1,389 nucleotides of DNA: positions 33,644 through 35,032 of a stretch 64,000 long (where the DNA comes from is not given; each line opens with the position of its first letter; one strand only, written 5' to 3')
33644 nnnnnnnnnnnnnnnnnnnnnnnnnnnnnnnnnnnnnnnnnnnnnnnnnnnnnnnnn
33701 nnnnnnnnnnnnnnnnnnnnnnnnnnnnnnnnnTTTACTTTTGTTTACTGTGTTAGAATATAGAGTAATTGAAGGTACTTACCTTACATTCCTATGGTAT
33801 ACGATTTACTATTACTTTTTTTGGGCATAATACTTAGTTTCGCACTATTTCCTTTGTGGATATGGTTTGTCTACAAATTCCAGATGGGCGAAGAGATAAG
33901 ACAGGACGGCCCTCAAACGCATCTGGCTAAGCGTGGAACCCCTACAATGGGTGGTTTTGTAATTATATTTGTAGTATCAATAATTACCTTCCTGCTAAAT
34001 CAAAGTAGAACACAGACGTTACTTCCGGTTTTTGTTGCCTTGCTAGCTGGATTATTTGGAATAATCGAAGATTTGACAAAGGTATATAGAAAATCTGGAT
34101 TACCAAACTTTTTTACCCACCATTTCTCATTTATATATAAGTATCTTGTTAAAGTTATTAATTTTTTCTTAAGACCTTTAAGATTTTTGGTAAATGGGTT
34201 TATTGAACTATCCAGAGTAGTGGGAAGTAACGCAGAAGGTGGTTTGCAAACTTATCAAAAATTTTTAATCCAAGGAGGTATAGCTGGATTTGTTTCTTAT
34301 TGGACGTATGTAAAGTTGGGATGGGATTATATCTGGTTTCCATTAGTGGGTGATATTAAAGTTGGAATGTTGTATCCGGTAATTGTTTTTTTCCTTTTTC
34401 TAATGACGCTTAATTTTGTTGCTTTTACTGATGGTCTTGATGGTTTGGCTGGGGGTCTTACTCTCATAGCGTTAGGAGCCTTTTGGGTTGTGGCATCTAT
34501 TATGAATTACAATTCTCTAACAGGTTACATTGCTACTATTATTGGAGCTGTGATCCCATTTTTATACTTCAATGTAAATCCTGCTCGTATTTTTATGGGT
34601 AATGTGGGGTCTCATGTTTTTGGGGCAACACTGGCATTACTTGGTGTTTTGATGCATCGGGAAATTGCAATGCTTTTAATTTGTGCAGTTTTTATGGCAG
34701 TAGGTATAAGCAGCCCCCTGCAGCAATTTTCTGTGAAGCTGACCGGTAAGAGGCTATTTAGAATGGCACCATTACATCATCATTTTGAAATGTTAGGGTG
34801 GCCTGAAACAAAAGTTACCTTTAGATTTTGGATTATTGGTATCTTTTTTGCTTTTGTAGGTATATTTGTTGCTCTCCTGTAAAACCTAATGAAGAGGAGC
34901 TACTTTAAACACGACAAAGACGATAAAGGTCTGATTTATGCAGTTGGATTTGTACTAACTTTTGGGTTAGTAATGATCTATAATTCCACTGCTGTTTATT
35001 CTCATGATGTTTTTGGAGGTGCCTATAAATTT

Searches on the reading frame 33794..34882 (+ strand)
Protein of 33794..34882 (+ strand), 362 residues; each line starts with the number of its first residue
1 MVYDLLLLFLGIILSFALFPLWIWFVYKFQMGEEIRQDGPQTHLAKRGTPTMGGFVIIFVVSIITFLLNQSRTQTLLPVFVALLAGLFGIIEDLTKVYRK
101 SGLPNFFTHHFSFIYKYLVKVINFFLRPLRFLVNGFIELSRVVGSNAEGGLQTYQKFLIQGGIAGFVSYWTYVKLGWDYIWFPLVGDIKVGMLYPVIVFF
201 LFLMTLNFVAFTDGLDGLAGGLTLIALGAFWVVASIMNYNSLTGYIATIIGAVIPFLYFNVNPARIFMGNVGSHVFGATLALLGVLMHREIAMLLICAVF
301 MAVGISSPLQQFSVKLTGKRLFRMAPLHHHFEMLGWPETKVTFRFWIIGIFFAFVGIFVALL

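Call 58: search_protein_families(library=pfam, proteins=[window:33794-34882:+], max_evalue=0.01)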
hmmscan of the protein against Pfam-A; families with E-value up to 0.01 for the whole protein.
window:33794-34882:+ (362 aa): 2 families
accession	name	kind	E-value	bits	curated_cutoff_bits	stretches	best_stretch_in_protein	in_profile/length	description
PF00953.26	Glycos_transf_4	-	2.6e-22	80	27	1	150-287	22-159/160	Glycosyl transferase family 4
PF10555.14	MraY_sig1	-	0.00023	20.9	20.1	1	46-58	1-13/13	Phospho-N-acetylmuramoyl-pentapeptide-transferase signature 1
